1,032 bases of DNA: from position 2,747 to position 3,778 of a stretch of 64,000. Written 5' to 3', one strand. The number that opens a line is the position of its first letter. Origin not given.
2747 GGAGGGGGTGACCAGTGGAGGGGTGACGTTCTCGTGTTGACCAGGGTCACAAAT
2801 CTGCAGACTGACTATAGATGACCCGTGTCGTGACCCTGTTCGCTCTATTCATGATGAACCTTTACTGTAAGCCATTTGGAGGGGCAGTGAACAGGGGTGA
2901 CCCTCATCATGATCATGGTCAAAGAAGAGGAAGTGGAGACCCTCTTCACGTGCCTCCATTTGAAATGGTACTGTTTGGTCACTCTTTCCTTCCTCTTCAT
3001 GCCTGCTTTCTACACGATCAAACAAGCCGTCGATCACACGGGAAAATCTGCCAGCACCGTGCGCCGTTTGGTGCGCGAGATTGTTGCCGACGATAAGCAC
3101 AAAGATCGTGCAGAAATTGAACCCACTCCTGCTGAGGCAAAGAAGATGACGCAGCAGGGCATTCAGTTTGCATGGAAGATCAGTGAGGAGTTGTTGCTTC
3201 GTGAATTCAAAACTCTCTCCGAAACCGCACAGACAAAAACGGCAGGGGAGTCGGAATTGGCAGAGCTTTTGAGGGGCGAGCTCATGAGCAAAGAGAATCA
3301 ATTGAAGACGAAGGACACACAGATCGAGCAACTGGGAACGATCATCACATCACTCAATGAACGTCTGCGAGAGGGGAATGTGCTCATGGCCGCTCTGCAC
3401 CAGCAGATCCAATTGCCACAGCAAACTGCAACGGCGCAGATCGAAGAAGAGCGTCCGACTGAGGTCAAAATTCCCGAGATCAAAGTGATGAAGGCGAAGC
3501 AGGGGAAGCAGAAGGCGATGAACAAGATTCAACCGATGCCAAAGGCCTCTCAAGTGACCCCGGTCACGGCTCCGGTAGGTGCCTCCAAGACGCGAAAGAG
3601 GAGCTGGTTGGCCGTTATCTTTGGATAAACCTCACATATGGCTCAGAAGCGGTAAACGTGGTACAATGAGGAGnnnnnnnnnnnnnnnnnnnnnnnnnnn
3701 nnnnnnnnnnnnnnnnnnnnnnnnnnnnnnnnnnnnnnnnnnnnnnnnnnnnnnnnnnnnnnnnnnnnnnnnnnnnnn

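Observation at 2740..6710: A 4-kb zone saturated with the hexamer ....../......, independent of strand and reading frame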

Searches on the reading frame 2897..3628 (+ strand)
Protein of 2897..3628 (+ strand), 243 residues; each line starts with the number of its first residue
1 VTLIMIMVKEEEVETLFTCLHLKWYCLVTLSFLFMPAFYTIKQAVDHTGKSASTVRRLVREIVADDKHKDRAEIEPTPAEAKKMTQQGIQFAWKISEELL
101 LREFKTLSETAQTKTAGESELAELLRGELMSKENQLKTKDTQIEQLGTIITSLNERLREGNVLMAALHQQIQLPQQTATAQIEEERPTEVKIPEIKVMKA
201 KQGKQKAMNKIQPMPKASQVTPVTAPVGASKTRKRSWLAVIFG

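Call 7: search_protein_families(library=pfam, proteins=[window:2897-3628:+], max_evalue=0.01)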
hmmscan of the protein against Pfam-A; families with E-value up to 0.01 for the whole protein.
window:2897-3628:+ (243 aa): 0 families

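Call 29: find_homologous_proteins(query=window:2999-3628:+, max_evalue=0.001)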
Query window:2999-3628:+ (209 aa): 29 proteins with E <= 0.001 among 792 candidates.
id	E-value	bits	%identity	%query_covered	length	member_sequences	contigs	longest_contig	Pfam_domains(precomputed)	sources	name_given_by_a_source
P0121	6.2e-125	432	100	100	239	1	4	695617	-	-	-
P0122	1.4e-57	213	56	100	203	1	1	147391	-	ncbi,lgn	-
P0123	2.2e-53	199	56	100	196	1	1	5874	-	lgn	-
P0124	3.5e-49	185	48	100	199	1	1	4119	-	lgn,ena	-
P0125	6.8e-49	184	48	100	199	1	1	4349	-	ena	-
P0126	1.2e-48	184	50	100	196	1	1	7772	-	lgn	-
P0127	4.2e-28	117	47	70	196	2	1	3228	-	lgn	-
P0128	1.1e-26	112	42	70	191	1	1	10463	-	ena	-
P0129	4.1e-26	110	40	79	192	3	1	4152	-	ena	-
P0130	1.9e-25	108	39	84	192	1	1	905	-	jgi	-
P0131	5.4e-25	107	43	67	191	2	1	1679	-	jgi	jgi:hypothetical protein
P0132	9.7e-25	106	34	98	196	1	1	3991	-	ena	-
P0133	1.7e-24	105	36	98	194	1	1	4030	-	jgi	jgi:hypothetical protein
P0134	3.6e-24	104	43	67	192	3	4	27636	-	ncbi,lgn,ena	-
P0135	3.8e-24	104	40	76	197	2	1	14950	-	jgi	jgi:hypothetical protein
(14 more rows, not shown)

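Call 32: find_related_loci(query=A2, collection=metagenome_contigs, flank=10000)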
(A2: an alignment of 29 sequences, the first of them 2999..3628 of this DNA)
Query A2 (209 aa) in metagenome_contigs; peptide patterns used: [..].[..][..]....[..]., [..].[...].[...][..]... (x = any residue, [..] = any of these).
93 stretches matched a pattern; 62 encode a relative of the query (tblastn E <= 1e-3); 62 distinct loci.
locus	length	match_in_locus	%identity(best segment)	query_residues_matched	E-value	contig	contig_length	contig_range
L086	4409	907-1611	39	1-207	8e-35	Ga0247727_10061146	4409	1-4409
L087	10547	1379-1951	36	4-208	1e-32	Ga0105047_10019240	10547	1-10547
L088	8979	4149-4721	36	4-208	1e-32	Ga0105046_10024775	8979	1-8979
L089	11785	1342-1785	43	1-140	4e-32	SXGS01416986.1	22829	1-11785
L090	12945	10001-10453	39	1-144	9e-32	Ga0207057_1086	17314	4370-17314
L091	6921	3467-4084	33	1-209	1e-31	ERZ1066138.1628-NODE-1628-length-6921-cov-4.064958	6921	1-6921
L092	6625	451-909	41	4-148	5e-31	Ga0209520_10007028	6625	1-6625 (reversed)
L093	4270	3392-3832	43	4-147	4e-31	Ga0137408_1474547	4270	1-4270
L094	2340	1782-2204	40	1-140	1e-30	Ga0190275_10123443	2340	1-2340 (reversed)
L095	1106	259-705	40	1-141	4e-31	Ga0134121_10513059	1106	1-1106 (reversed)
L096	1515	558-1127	35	1-204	2e-30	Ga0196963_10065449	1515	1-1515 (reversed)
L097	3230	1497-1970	39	1-154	4e-30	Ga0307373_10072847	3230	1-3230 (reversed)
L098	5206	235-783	36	1-172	3e-30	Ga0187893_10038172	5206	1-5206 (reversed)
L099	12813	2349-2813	39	1-149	6e-30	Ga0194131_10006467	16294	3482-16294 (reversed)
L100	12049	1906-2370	39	1-149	6e-30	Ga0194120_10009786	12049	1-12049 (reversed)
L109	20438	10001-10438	42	1-140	3e-29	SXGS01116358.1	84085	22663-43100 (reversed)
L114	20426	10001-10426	41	1-141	8e-28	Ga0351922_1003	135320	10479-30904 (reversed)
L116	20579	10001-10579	35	3-209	3e-27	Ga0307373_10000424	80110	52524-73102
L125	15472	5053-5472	40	1-140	4e-26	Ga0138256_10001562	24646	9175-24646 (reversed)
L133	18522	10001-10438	36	1-139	3e-23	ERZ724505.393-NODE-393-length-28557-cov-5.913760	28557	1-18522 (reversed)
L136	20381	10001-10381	40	4-130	3e-21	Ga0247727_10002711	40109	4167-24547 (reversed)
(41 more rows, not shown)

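Call 35: find_encoding_contigs(protein=P0126, flank=10000, max_places=2)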
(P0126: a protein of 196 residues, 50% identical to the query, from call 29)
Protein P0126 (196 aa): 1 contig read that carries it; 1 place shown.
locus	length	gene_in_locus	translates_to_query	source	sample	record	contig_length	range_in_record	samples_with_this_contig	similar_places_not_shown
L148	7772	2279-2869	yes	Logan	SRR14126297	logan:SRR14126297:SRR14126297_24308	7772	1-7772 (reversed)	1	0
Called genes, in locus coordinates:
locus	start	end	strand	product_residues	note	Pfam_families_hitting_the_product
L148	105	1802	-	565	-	PF13428:TPR_14 (faint), PF13432:TPR_16 (faint), PF12895:ANAPC3 (faint), PF13424:TPR_12 (faint), PF13431:TPR_17 (faint), PF07719:TPR_2 (faint), PF13181:TPR_8 (faint), PF14559:TPR_19, +1 more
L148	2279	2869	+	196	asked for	-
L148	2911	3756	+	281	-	PF01551:Peptidase_M23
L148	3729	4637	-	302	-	PF00520:Ion_trans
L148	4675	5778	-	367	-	PF01966:HD, PF13286:HD_assoc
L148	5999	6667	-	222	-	PF02578:Cu-oxidase_4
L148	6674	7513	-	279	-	PF01256:Carb_kinase, PF08543:Phos_pyr_kin (weak), PF02110:HK (weak)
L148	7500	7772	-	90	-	?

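Call 36: find_encoding_contigs(protein=P0123, flank=10000, max_places=2)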
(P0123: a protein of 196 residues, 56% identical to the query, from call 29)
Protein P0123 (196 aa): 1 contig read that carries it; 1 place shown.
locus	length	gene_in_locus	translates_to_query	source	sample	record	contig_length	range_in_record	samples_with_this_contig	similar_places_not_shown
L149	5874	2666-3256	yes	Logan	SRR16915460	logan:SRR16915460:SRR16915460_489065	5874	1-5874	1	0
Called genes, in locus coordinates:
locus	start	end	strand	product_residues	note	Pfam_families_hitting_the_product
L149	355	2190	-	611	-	PF13231:PMT_2 (weak), PF24575:TPR_Slam (faint), PF13181:TPR_8 (faint), PF13428:TPR_14 (faint), PF13431:TPR_17 (faint), PF13414:TPR_11 (weak), PF13432:TPR_16, PF14559:TPR_19, +2 more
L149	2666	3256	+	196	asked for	-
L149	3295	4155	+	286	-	PF01551:Peptidase_M23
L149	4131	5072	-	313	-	PF00520:Ion_trans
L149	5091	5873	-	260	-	?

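Call 37: find_encoding_contigs(protein=P0124, flank=10000, max_places=2)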
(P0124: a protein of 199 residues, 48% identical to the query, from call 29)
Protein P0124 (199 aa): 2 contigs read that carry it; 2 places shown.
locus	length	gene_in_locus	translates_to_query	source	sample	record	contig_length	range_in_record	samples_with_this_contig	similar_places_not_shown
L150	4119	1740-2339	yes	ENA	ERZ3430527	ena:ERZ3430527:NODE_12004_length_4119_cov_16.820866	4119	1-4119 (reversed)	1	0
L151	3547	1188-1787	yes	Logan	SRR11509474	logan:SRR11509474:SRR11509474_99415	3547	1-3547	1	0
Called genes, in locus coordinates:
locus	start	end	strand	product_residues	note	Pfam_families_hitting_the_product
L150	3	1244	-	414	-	?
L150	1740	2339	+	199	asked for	-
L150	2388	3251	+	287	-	PF01551:Peptidase_M23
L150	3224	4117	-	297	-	?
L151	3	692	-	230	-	?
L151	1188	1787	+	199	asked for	-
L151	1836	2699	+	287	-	PF01551:Peptidase_M23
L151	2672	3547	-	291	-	?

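Call 45: predict_structure(alignment_id=A2)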
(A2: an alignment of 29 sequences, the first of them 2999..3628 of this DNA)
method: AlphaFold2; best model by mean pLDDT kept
length: 209 residues; sequences in the alignment: 29
mean_pLDDT: 76.9   pTM: 0.38
mean pLDDT of the five models: 76.9, 76.5, 76.5, 75.6, 72.6
residues with pLDDT >= 90: 108; 70-90: 21; 50-70: 55; < 50: 25
segments of 3 or more residues with pLDDT < 50: 182-187, 189-191
pLDDT, mean of each block of 10 residues (from residue 1): 90 95 96 94 94 95 93 56 71 93 95 95 96 82 53 51 50 51 45 52 70
secondary structure, 60 per line:
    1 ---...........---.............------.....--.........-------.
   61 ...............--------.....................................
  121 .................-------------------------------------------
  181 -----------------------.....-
elements in order: E4-6 H7-14 H18-30 H44-52 E60-62 H63-75 H84-137 H204-208

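Call 47: search_solved_structures(query=A2, max_evalue=10)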
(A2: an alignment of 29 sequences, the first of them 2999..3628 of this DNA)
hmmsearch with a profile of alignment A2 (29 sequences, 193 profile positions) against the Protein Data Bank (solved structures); distinct sequences matched with E-value up to 10: 6.
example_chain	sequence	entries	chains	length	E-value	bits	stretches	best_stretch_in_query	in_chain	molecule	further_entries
3a7o_A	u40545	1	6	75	0.027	17.5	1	91-146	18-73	Autophagy protein 16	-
1pl5_A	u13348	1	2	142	0.052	16.5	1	101-166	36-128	Regulatory protein SIR4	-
8g2z_0U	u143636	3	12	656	0.14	15.1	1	36-86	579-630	CFAP52A | Cilia- and flagella-associated protein 52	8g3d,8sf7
2npm_A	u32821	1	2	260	0.21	14.5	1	128-180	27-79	14-3-3 domain containing protein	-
3a7p_A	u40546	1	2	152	0.25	14.3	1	88-166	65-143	Autophagy protein 16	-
1nyh_A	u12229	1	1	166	0.27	14.2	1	101-166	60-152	Regulatory protein SIR4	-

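Call 48: fold_search(model_id=the predicted structure, library=pdb)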
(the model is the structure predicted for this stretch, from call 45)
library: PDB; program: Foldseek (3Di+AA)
matches with E <= 10: 140; with E <= 0.001: 0
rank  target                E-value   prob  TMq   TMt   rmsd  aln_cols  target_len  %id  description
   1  7nad_n                2.3e-01  0.38  0.17  0.31  17.6       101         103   21  State E2 nucleolar 60S ribosomal biogenesis intermediate - Spb4 local refinement model (released 2022-11-09)
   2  22oz_H                3.3e-01  0.25  0.15  0.20  10.2       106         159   19  Structural insights into HpaR-mediated recognition of hrpX and hrpG in Xanthomonas campestris pv. campestris (released 2026-03-11)
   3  1y6u_MODEL_1_A        9.6e-01  0.60  0.21  0.63   3.6        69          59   14  The Structure of the Excisionase (Xis) Protein from Conjugative Transposon Tn916 Provides Insights into the Re (released 2005-03-15)
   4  3q1m_A                9.6e-01  0.33  0.26  0.21   9.8       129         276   15  Crystal Structure of BmrR Dimer bound to DNA and the ligand 4-amino-quinaldine (released 2011-06-15)
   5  22oz_B                1.0e+00  0.14  0.15  0.19  10.1       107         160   19  Structural insights into HpaR-mediated recognition of hrpX and hrpG in Xanthomonas campestris pv. campestris (released 2026-03-11)
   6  22oz_D                1.0e+00  0.13  0.18  0.22   8.5       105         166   19  Structural insights into HpaR-mediated recognition of hrpX and hrpG in Xanthomonas campestris pv. campestris (released 2026-03-11)
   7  3ucs_A                1.1e+00  0.33  0.23  0.42  13.5       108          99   14  Crystal structure of the complex between CBPA J-domain and CBPM (released 2013-07-03)
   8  5d8c_A                1.1e+00  0.21  0.19  0.31  15.5       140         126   15  Crystal structure of HiNmlR, a MerR family regulator lacking the sensor domain, bound to promoter DNA (released 2016-06-29)
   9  7uoo_n                1.1e+00  0.21  0.21  0.14   7.4        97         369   22  Nucleoplasmic pre-60S intermediate of the Nog2 containing pre-rotation state (released 2023-03-15)
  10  5d90_C                1.1e+00  0.20  0.21  0.32  12.7       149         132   19  Crystal structure of HiNmlR, a MerR family regulator lacking the sensor domain, bound to promoter DNA (released 2016-06-29)
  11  3ucs_B                1.2e+00  0.30  0.22  0.41  13.8       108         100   16  Crystal structure of the complex between CBPA J-domain and CBPM (released 2013-07-03)
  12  22oz_F                1.2e+00  0.13  0.15  0.19  10.0       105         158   19  Structural insights into HpaR-mediated recognition of hrpX and hrpG in Xanthomonas campestris pv. campestris (released 2026-03-11)
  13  22oz_G                1.5e+00  0.09  0.14  0.18   8.7       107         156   18  Structural insights into HpaR-mediated recognition of hrpX and hrpG in Xanthomonas campestris pv. campestris (released 2026-03-11)
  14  5i44_A                1.6e+00  0.41  0.22  0.58   3.7        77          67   17  Structure of RacA-DNA complex; P21 form (released 2016-05-04)
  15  3gp4_A                1.6e+00  0.21  0.31  0.44  13.0       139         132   19  Crystal structure of putative MerR family transcriptional regulator from listeria monocytogenes (released 2009-04-21)
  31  5i44_G                3.2e+00  0.09  0.13  0.35  11.4        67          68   16  Structure of RacA-DNA complex; P21 form (released 2016-05-04)
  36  5i44_B                3.7e+00  0.16  0.21  0.51   5.3        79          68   15  Structure of RacA-DNA complex; P21 form (released 2016-05-04)
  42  5i44_K                3.9e+00  0.09  0.14  0.40  12.4        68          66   16  Structure of RacA-DNA complex; P21 form (released 2016-05-04)
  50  8csh_A                4.5e+00  0.12  0.15  0.50   9.1        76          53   13  Structure of the DNA binding domain of pSK1 Par partition protein bound to centromere DNA (released 2022-08-10)
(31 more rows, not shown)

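Call 59: search_protein_families(library=pfam, proteins=[L114:10579-12060:+, L109:10570-12057:+, L099:3028-4506:+, L089:1917-3410:+, L125:5611-6546:+, L133:10701-11672:-, L136:11138-11635:-, L116:9473-10306:-, L109:8413-9519:+, L114:8458-10047:-], max_evalue=0.001)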
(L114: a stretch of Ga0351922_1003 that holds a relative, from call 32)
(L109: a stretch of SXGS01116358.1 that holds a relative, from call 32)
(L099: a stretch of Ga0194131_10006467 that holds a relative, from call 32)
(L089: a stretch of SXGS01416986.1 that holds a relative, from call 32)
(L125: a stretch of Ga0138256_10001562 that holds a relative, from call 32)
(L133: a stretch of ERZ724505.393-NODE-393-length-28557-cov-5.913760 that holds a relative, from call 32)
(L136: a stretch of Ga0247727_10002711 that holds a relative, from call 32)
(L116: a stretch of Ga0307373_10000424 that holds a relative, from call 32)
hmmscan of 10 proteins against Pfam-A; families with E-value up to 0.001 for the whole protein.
L114:10579-12060:+ (493 aa): 0 families

L109:10570-12057:+ (495 aa): 0 families

L099:3028-4506:+ (492 aa): 1 family
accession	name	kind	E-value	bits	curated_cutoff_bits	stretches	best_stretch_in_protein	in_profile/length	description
PF10134.15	RPA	-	0.00045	20.3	27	1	98-140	71-113/228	Replication initiator protein A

L089:1917-3410:+ (497 aa): 0 families

L125:5611-6546:+ (311 aa): 0 families

L133:10701-11672:- (323 aa): 1 family
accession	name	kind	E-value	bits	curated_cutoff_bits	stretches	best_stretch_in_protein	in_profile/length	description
PF01551.29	Peptidase_M23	-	7.3e-21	74.6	28.7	1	197-294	3-92/96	Peptidase family M23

L136:11138-11635:- (165 aa): 0 families

L116:9473-10306:- (277 aa): 0 families

L109:8413-9519:+ (368 aa): 3 families
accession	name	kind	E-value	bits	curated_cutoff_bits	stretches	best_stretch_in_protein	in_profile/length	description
PF13683.12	rve_3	-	1.7e-11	44.1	26.5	1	268-333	2-67/67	Integrase core domain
PF00665.32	rve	-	2.4e-07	31.4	32.6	1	177-274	3-97/102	Integrase core domain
PF13565.12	HTH_32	-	3e-05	24.9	33.7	1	88-154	1-73/73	Homeodomain-like domain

L114:8458-10047:- (529 aa): 0 families

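Call 60: search_protein_families(library=phrogs, proteins=[L114:10579-12060:+, L109:10570-12057:+, L099:3028-4506:+, L089:1917-3410:+, L125:5611-6546:+, window:2999-3628:+, L114:10001-10579:+], max_evalue=0.01)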
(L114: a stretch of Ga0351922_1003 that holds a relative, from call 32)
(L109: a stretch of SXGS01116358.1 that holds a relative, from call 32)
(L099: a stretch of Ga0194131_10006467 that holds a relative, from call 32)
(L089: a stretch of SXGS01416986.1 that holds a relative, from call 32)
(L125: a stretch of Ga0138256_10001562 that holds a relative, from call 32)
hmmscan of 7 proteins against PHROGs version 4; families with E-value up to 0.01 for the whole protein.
L114:10579-12060:+ (493 aa): 0 families

L109:10570-12057:+ (495 aa): 0 families

L099:3028-4506:+ (492 aa): 0 families

L089:1917-3410:+ (497 aa): 0 families

L125:5611-6546:+ (311 aa): 0 families

window:2999-3628:+ (209 aa): 0 families

L114:10001-10579:+ (192 aa): 0 families
